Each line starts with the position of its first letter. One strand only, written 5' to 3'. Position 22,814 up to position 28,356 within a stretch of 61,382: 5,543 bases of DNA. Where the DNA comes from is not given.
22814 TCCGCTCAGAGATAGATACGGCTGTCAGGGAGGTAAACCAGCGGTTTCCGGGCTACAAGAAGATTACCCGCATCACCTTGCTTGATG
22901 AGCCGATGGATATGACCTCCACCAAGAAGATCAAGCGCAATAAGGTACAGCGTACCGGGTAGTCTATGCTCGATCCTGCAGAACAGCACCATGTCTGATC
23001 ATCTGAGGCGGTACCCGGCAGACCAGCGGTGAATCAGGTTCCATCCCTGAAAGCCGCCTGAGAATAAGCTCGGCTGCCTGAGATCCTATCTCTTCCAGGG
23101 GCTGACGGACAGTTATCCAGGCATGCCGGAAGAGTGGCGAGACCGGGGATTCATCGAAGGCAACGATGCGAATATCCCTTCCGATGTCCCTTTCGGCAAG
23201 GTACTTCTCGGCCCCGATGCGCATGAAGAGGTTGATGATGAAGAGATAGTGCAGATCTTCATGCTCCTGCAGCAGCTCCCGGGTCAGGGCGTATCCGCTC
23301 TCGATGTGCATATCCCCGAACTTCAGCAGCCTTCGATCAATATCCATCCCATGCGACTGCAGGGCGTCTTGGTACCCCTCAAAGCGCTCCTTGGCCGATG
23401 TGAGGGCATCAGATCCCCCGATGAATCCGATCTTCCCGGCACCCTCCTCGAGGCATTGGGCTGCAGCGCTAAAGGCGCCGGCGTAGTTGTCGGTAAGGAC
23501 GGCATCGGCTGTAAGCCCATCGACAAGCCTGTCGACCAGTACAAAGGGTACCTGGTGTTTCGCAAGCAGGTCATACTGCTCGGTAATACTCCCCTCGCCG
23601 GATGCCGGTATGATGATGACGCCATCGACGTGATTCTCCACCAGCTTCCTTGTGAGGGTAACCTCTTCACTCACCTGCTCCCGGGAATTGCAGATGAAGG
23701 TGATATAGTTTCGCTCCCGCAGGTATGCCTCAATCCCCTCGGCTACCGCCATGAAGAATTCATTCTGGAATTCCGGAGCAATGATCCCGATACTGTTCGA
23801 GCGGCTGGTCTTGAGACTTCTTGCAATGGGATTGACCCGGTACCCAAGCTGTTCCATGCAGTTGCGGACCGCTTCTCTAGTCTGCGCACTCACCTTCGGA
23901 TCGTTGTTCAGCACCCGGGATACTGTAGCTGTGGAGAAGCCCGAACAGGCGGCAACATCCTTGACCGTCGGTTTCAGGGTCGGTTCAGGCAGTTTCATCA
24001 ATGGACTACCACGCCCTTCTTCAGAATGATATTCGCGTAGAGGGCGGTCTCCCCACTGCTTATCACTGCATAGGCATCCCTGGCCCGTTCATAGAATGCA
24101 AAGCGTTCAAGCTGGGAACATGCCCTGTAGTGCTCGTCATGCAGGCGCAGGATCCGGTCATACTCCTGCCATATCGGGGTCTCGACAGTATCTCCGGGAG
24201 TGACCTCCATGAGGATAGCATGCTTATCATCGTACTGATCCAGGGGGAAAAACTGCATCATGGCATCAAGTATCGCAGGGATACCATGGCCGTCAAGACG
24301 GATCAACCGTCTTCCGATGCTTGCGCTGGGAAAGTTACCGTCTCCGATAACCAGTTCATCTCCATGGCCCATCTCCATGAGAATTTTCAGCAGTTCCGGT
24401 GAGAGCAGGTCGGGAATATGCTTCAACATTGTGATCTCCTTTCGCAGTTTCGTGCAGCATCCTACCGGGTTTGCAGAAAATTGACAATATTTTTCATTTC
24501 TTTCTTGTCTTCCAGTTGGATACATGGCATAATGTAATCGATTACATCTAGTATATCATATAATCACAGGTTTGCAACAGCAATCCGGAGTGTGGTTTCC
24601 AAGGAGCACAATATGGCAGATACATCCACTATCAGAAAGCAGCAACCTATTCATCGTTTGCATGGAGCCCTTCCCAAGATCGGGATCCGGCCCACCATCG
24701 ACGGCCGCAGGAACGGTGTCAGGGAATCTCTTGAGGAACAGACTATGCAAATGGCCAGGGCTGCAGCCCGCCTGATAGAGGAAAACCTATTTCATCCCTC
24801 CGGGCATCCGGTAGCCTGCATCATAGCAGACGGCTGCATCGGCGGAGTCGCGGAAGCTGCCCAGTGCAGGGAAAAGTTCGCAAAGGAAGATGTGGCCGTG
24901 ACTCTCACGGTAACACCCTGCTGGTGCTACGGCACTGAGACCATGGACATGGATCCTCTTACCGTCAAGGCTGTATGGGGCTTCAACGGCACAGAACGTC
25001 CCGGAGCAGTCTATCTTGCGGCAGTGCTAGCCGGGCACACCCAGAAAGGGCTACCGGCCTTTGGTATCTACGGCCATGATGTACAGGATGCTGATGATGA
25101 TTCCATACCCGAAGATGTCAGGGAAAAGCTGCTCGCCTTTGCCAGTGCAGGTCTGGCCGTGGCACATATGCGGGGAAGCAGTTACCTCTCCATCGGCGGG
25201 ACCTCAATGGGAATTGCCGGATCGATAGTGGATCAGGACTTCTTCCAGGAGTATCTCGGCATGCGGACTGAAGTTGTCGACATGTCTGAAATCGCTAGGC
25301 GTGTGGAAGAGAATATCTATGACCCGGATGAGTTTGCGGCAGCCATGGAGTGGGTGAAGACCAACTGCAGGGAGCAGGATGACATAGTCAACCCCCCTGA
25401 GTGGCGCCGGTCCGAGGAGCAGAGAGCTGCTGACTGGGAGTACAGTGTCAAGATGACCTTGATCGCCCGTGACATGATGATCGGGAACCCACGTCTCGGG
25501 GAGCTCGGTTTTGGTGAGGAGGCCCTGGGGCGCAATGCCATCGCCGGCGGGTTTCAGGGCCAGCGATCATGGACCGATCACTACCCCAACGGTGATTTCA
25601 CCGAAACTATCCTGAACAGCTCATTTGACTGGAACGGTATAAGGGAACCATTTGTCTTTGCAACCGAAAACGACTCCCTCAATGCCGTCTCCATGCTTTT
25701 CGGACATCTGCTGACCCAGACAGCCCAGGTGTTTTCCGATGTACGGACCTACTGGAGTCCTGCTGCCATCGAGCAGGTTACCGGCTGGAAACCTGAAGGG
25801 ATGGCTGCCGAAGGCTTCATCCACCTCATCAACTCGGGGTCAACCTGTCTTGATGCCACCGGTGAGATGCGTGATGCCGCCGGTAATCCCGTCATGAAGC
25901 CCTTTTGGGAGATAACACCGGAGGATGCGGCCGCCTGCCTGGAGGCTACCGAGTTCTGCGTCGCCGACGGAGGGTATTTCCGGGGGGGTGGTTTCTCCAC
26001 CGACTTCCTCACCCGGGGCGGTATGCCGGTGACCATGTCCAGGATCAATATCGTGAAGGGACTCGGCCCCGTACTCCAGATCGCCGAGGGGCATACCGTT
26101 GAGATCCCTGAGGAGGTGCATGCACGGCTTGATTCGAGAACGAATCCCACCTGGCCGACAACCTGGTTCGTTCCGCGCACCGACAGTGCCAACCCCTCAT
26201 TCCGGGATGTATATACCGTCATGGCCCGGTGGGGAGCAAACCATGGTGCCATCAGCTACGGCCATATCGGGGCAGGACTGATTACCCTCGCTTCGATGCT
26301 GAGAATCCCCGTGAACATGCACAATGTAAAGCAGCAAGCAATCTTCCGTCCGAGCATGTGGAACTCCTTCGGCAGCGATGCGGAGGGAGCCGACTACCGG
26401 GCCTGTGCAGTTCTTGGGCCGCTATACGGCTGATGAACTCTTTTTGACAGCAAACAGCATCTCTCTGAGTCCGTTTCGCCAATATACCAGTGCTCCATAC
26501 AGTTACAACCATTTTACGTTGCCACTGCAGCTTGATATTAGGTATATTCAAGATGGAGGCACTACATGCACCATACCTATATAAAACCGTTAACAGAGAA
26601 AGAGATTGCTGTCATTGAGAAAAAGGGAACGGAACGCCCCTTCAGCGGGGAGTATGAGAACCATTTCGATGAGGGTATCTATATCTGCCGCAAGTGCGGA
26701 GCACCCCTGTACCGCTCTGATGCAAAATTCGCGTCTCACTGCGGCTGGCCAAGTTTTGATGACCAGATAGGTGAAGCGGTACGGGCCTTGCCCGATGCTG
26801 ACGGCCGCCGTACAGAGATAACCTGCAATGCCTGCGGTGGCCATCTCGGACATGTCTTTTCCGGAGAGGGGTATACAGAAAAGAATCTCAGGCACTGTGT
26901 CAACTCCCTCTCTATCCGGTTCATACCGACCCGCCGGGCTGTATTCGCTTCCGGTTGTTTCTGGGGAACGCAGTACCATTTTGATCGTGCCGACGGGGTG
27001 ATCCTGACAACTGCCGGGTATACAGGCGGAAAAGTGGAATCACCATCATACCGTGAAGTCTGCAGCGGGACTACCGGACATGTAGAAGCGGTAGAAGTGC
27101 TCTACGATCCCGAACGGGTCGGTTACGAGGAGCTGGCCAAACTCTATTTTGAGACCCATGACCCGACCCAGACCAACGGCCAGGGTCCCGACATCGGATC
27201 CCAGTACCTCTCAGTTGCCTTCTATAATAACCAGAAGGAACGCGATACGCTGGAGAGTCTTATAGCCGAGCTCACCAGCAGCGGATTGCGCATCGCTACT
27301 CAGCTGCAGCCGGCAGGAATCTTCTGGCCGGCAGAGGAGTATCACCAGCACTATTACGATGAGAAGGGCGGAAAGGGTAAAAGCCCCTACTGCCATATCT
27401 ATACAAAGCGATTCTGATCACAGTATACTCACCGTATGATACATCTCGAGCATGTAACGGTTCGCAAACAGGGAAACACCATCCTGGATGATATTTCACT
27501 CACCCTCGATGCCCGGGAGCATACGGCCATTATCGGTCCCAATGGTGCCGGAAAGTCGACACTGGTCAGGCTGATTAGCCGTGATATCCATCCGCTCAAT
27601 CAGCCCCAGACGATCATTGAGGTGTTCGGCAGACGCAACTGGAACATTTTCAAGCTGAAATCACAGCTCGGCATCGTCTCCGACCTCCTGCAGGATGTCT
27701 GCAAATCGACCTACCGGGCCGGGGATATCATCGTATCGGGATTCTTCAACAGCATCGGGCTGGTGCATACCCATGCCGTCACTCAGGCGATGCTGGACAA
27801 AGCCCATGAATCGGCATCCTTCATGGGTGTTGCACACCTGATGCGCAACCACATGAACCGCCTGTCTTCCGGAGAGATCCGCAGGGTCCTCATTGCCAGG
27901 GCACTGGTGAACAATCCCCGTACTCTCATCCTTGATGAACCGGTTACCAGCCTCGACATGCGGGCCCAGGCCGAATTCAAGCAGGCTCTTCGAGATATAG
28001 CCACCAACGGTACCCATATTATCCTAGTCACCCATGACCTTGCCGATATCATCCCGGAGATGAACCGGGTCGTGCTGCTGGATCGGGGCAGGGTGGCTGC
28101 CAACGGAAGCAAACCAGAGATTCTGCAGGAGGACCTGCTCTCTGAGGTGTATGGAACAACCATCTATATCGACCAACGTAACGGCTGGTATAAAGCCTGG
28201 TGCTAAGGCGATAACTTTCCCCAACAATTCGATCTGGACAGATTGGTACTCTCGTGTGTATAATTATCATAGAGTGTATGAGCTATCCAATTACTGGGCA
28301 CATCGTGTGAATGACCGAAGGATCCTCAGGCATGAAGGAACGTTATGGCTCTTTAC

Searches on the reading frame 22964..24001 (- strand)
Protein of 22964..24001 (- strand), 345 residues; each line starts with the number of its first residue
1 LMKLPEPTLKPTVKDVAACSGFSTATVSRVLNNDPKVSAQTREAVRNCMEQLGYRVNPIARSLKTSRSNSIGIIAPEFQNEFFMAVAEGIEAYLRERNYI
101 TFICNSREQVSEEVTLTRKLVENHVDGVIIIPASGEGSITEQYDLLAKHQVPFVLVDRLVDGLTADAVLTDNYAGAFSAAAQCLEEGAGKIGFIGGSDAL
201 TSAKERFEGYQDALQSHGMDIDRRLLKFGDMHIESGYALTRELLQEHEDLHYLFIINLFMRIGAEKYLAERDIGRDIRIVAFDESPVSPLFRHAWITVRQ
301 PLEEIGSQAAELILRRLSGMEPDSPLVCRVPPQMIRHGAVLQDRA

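Call 5: search_protein_families(library=ncbifam, proteins=[window:22964-24001:-], max_evalue=0.00001)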
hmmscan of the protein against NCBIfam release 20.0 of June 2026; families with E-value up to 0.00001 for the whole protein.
window:22964-24001:- (345 aa): 18 families
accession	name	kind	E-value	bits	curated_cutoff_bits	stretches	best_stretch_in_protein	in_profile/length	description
NF047341.1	lactose_RbsR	equivalog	1.4e-52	179.1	382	1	10-320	2-309/331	ribose utilization transcriptional repressor RbsR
NF051853.1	TransRegUriRCory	equivalog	6.3e-48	163.5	550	1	11-325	1-310/327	transcriptional regulator UriR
NF008269.0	PRK11041.1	equivalog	2e-45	155.3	436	1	10-320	9-318/342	DNA-binding transcriptional regulator CytR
TIGR02417.1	fruct_sucro_rep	subfamily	1.4e-44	152.7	389.55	1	12-335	1-324/327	D-fructose-responsive transcription factor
TIGR01481.1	ccpA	equivalog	5.1e-44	151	442.35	1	12-316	4-306/330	catabolite control protein A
NF008002.0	PRK10727.1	equivalog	8e-44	150.1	557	1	12-337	3-326/341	HTH-type transcriptional regulator GalR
NF007743.0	PRK10423.1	equivalog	1.5e-43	149.2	531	1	12-336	3-327/330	ribose operon transcriptional repressor RbsR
NF007979.0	PRK10703.1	equivalog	1.9e-43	148.9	501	1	12-340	3-331/341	HTH-type transcriptional repressor PurR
NF052440.1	TransRegGNTRPSEAE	equivalog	7.3e-42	143.6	400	1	10-325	5-319/333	HTH-type transcriptional regulator GntR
NF007706.0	PRK10401.1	equivalog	2.5e-41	142.1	555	1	12-338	3-328/346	HTH-type transcriptional regulator GalS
NF007075.0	PRK09526.1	subfamily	3.1e-37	128.3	340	1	12-321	7-314/358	LacI family DNA-binding transcriptional regulator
NF008452.0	PRK11303.1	equivalog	8.1e-36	123.8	385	1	13-337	3-328/332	catabolite repressor/activator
NF007449.0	PRK10014.1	subfamily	5.6e-34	117.7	310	1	10-324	6-329/342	Mal regulon transcriptional regulator MalI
NF047913.1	TransRegIdnR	equivalog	3.3e-33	115.4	500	1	12-320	7-312/331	DNA-binding transcriptional regulator IdnR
TIGR02405.1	trehalos_R_Ecol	equivalog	3.6e-24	85.7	357.35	1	12-321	3-300/311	trehalose operon repressor TreR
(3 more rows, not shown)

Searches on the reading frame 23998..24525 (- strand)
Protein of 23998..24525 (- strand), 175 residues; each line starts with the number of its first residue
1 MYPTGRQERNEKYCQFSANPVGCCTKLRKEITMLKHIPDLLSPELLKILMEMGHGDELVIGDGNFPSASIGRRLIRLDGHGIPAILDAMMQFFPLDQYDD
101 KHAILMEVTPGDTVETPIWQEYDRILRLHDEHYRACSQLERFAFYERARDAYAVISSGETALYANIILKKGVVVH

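Call 38: search_protein_families(library=pfam, proteins=[window:23998-24525:-], max_evalue=0.01)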
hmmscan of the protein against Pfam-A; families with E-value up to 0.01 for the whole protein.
window:23998-24525:- (175 aa): 1 family
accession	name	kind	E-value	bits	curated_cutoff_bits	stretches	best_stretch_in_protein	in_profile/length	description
PF05025.18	RbsD_FucU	-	3.8e-40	137.9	25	1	35-173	1-138/138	RbsD / FucU transport protein family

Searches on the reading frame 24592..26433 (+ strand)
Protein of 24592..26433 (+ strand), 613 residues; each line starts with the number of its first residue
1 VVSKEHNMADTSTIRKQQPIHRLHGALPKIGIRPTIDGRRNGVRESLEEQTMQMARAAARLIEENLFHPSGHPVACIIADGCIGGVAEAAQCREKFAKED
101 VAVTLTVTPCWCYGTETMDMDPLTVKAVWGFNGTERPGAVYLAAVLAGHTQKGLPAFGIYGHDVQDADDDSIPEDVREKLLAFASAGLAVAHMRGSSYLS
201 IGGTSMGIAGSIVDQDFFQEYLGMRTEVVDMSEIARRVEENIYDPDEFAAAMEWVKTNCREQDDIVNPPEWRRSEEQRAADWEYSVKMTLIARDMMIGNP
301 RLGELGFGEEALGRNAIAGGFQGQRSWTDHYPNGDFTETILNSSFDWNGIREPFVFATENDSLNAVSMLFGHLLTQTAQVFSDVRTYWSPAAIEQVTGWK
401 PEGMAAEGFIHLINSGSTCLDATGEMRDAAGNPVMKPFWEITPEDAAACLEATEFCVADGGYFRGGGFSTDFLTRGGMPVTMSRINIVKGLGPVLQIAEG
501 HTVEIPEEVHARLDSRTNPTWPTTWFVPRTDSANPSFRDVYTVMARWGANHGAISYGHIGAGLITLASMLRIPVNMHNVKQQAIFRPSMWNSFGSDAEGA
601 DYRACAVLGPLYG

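Call 38: search_protein_families(library=pfam, proteins=[window:24592-26433:+], max_evalue=0.01)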
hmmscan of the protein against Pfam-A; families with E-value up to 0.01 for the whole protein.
window:24592-26433:+ (613 aa): 3 families
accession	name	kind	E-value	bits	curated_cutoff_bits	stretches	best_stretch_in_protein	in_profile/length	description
PF07882.17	Fucose_iso_N2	-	7.4e-91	303.1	22.3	1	197-375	2-179/180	L-fucose isomerase, second N-terminal domain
PF07881.17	Fucose_iso_N1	-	3.1e-80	268.4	28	1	28-195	2-169/169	L-fucose isomerase, first N-terminal domain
PF02952.23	Fucose_iso_C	-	1.6e-43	148.2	29.3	1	412-577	1-143/143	L-fucose isomerase, C-terminal domain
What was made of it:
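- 24592..26433 (+): L-fucose isomerase FucI (entry enzyme for fucose). Call 38.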

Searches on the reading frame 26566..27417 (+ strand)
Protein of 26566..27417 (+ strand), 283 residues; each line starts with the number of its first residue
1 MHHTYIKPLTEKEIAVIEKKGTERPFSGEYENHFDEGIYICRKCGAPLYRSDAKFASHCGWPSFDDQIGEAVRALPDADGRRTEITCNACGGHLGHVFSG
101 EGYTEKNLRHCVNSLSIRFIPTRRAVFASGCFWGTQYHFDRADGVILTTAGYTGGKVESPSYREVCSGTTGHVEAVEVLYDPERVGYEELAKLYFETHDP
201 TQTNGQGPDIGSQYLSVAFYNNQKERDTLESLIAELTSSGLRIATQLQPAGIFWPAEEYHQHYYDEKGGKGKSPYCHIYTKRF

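Call 58: search_protein_families(library=pfam, proteins=[window:26566-27417:+], max_evalue=0.00001)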
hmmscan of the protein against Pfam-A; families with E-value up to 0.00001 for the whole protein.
window:26566-27417:+ (283 aa): 2 families
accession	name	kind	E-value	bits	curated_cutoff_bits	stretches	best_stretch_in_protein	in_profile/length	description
PF01625.27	PMSR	-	6.5e-56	189.3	23.7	1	125-269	2-149/153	Peptide methionine sulfoxide reductase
PF01641.26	SelR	-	4.3e-43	146.4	24.9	1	9-121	1-116/116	SelR domain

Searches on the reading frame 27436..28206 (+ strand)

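Call 58: search_protein_families(library=pfam, proteins=[window:27436-28206:+], max_evalue=0.00001)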
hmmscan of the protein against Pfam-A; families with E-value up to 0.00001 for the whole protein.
window:27436-28206:+ (256 aa): 2 families
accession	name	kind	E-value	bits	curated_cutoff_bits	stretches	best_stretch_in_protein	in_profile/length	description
PF00005.33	ABC_tran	-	8.6e-23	81.9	25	1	17-170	1-136/137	ABC transporter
PF13304.12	AAA_21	-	4.6e-13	50.3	27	1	143-202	238-300/304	AAA domain, putative AbiEii toxin, Type IV TA system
